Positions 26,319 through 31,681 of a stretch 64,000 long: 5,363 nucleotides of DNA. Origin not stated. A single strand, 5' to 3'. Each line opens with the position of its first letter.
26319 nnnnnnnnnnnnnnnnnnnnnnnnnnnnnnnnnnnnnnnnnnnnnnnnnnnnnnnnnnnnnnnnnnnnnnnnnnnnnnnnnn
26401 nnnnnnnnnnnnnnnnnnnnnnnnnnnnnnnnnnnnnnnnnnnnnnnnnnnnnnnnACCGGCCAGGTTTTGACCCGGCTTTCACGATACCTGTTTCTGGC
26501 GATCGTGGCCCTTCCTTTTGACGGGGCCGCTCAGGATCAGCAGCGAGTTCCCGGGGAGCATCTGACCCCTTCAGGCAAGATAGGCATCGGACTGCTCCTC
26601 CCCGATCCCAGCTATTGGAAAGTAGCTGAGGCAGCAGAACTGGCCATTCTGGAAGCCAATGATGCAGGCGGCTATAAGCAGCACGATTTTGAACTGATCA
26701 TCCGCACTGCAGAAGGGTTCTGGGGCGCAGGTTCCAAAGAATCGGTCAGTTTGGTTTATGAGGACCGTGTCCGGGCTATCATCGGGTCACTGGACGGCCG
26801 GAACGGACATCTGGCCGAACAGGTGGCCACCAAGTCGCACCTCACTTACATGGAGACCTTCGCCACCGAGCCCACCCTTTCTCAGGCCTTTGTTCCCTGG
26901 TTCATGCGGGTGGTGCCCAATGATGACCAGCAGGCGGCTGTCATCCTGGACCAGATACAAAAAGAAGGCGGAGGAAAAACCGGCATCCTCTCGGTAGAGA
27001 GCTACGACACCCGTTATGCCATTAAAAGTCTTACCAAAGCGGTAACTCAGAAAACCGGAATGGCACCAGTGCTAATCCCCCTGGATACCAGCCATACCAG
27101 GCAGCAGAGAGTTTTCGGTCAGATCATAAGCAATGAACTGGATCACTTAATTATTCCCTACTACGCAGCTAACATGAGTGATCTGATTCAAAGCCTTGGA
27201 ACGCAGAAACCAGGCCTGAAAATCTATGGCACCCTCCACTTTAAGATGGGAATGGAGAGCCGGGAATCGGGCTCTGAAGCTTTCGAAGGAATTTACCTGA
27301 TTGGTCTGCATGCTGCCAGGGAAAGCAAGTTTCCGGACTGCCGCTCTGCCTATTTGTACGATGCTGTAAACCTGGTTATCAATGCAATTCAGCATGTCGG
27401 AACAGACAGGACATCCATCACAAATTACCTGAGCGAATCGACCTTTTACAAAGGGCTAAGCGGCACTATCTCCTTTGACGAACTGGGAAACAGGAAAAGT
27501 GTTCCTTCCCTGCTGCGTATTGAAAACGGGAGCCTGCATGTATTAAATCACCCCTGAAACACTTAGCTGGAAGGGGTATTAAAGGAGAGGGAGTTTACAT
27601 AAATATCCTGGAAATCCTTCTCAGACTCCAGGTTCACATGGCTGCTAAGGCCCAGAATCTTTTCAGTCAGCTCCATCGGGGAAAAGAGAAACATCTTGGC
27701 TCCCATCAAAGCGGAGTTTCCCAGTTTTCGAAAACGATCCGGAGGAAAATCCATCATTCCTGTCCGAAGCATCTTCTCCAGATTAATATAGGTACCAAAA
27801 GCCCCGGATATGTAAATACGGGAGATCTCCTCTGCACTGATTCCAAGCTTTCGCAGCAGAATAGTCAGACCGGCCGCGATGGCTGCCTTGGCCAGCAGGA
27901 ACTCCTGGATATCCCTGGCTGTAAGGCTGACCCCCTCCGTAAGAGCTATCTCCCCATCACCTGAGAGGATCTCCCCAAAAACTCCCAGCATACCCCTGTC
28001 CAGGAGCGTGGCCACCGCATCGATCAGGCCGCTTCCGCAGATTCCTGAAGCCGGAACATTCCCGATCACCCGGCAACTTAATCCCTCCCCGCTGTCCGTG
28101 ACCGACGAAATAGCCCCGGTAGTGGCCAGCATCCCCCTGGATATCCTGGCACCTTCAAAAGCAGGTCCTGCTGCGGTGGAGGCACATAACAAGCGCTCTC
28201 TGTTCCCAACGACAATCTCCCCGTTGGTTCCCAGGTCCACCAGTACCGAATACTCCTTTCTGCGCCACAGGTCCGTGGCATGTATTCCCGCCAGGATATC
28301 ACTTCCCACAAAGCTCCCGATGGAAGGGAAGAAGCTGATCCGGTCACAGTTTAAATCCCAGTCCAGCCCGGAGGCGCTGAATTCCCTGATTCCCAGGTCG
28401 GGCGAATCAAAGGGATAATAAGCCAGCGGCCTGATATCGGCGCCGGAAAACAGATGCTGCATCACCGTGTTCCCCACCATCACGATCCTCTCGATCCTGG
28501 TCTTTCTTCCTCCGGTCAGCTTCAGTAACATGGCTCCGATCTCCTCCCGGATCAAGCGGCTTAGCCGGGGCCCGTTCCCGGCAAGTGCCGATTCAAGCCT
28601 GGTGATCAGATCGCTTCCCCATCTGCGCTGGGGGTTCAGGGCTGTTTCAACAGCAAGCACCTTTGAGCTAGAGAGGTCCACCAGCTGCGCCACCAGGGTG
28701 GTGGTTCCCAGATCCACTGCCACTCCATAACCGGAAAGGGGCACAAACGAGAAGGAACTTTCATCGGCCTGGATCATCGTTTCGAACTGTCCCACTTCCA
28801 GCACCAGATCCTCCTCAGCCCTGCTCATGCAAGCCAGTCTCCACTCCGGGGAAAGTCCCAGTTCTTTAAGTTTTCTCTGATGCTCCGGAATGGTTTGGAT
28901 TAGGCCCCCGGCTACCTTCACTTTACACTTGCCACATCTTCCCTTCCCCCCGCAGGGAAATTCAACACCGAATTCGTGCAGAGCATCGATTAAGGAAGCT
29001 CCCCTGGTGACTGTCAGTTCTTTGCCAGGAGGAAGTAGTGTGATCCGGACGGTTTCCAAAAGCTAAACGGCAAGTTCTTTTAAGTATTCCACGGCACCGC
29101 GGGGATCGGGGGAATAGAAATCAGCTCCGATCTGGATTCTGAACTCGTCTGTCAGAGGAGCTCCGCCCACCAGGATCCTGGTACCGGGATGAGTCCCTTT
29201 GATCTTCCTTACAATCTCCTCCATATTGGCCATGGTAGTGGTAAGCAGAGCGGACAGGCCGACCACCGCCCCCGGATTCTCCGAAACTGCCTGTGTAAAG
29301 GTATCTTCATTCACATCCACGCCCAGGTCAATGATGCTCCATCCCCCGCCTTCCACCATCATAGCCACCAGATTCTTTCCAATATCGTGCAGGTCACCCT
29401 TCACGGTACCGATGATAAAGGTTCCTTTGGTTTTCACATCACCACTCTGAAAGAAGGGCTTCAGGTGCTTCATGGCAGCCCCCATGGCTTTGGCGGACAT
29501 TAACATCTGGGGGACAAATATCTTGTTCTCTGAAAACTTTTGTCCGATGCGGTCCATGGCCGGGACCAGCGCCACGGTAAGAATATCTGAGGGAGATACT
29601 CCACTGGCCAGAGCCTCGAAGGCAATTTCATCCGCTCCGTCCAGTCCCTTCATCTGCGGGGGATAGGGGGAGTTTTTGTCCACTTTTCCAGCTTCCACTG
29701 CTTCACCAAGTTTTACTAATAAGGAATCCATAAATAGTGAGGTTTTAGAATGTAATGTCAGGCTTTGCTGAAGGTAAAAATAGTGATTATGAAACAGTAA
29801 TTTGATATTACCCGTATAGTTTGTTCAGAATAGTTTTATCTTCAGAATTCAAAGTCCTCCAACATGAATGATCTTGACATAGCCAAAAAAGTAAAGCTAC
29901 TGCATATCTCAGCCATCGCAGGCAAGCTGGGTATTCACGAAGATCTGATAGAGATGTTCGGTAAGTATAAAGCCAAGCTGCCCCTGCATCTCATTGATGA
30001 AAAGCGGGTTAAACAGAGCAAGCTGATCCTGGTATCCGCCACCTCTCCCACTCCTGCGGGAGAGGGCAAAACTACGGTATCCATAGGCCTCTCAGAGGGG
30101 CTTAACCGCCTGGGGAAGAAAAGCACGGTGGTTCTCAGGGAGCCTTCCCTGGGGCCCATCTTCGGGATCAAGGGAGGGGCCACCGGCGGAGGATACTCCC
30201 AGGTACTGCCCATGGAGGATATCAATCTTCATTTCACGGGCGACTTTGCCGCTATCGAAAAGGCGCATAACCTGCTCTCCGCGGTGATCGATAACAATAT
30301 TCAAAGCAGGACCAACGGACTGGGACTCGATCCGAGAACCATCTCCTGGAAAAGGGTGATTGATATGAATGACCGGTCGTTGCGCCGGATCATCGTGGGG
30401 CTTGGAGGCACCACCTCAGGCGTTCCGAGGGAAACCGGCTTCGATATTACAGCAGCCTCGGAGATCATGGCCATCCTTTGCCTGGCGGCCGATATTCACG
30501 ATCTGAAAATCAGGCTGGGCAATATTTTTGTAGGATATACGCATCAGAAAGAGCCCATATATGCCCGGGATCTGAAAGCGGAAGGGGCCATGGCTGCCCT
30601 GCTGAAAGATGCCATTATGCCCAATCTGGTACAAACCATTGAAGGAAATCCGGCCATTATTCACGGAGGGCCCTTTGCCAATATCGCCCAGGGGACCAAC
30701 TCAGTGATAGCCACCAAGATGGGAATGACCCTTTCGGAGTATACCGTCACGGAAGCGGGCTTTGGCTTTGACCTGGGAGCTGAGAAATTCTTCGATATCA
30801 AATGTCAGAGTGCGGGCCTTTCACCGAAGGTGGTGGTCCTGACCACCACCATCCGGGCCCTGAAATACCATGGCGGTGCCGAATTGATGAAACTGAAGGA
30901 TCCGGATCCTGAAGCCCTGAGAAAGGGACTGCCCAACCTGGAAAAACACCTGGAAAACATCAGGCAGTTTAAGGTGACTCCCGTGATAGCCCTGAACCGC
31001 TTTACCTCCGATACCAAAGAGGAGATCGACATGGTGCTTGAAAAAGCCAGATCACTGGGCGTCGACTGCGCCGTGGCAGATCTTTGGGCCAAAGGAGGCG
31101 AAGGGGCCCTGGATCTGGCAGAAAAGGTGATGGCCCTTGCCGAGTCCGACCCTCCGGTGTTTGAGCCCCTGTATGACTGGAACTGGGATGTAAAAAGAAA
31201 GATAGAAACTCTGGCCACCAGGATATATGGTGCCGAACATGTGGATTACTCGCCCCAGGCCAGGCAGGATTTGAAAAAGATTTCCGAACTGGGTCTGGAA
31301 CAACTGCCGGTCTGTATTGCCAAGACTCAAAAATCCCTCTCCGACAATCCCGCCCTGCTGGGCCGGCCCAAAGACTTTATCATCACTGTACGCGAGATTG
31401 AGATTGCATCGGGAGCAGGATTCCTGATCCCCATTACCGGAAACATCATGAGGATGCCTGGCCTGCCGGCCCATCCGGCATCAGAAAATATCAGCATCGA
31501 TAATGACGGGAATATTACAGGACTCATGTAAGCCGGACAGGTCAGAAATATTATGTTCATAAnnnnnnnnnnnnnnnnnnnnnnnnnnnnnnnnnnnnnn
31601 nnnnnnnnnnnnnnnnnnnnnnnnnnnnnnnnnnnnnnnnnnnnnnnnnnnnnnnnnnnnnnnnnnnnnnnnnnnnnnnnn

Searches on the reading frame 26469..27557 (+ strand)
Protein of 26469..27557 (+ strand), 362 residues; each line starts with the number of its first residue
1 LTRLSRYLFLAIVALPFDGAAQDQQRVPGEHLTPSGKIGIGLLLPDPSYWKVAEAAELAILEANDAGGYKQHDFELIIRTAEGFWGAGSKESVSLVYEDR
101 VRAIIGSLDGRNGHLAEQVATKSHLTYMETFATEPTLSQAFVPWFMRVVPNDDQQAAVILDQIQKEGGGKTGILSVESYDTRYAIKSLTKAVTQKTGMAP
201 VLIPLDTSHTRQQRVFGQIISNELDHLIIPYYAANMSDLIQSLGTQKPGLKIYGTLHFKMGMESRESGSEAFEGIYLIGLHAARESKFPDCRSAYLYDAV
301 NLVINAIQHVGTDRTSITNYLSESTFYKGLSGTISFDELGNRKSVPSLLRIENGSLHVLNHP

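Call 9: search_protein_families(library=pfam, proteins=[window:26469-27557:+], max_evalue=0.01)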
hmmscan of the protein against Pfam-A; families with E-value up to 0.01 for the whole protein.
window:26469-27557:+ (362 aa): 3 families
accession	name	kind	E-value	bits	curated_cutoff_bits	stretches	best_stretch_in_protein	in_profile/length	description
PF01094.35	ANF_receptor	-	1.3e-17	64.3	25.4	1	52-343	2-341/353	Receptor family ligand binding region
PF13458.12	Peripla_BP_6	-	1.9e-13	51.3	31.7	1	53-338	22-324/343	Periplasmic binding protein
PF13433.12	Peripla_BP_5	-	9.2e-05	22.1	27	1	52-107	20-75/363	Periplasmic binding protein domain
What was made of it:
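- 26469..27557 (+): Secreted LIVBP-type periplasmic binding protein 2. It is the last gene of the same-strand block; the next gene is convergent. ANF_receptor and Peripla_BP_6 (call 9).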

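Call 10: search_protein_families(library=ncbifam, proteins=[window:26469-27557:+], max_evalue=0.01)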
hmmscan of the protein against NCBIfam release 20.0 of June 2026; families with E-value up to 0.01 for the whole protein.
window:26469-27557:+ (362 aa): 1 family
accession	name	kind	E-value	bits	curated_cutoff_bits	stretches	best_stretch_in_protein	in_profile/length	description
NF011933.0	PRK15404.1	subfamily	0.0024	17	477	0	54-158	48-151/370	high-affinity branched-chain amino acid ABC transporter substrate-binding protein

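Call 63: search_solved_structures(query=window:26469-27557:+, max_evalue=0.001)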
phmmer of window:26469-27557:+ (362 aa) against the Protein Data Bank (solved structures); distinct sequences matched with E-value up to 0.001: 2.
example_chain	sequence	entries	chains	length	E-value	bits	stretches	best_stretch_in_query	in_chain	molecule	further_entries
4gnr_A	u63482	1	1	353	2.8e-07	33.1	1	54-356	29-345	ABC transporter substrate-binding protein-branched chain amino acid transport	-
7lzh_A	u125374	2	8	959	1.8e-05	27.2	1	83-255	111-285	Glutamate receptor 3.4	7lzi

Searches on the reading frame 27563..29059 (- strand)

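Call 30: search_protein_families(library=pfam, proteins=[window:27563-29059:-], max_evalue=0.0001)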
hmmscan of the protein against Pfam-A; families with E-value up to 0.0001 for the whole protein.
window:27563-29059:- (498 aa): 3 families
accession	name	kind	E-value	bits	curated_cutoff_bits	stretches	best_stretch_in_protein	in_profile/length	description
PF14574.11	RACo_C_ter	-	4e-63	213.4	27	1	269-494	1-250/261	C-terminal domain of RACo the ASKHA domain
PF17651.6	Raco_middle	-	5e-38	130.7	26.8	1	111-265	1-161/163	RACo middle region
PF00111.32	Fer2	-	3.1e-08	33.9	21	1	9-81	4-76/77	2Fe-2S iron-sulfur cluster binding domain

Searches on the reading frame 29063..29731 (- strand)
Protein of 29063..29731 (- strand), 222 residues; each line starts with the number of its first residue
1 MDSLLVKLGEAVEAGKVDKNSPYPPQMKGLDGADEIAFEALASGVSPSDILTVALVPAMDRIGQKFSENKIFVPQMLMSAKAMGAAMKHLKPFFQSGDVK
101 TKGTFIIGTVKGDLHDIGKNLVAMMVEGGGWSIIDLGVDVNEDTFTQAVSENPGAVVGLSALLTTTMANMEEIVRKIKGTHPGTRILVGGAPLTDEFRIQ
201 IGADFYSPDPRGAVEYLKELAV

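Call 30: search_protein_families(library=pfam, proteins=[window:29063-29731:-], max_evalue=0.0001)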
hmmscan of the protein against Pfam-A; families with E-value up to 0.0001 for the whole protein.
window:29063-29731:- (222 aa): 2 families
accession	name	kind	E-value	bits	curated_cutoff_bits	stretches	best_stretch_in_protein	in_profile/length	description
PF02310.24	B12-binding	-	1.9e-24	86.3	32.1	1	104-205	2-107/121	B12 binding domain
PF02607.22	B12-binding_2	-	3.5e-17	62.8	23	1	31-91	15-74/74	B12 binding domain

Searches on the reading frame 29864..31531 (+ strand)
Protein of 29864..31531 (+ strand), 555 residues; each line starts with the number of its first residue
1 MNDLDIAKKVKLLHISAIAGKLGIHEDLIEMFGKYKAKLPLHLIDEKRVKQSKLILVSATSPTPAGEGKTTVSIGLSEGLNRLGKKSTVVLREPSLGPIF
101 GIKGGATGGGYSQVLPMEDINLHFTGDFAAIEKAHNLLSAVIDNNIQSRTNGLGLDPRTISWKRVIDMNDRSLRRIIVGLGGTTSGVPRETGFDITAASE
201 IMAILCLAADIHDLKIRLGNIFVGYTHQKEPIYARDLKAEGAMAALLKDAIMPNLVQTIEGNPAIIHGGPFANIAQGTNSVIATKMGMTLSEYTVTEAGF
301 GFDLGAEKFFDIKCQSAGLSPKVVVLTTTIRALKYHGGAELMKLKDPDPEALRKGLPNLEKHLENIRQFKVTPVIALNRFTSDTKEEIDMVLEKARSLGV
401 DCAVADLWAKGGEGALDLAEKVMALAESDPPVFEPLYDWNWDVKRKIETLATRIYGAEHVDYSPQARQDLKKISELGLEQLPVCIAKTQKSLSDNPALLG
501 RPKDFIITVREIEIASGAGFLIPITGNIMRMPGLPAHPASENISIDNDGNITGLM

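Call 30: search_protein_families(library=pfam, proteins=[window:29864-31531:+], max_evalue=0.0001)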
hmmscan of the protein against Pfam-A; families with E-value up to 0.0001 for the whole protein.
window:29864-31531:+ (555 aa): 1 family
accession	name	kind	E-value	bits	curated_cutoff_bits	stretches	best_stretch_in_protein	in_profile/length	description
PF01268.25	FTHFS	-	1.2e-253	842.8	27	1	2-555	2-556/556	Formate--tetrahydrofolate ligase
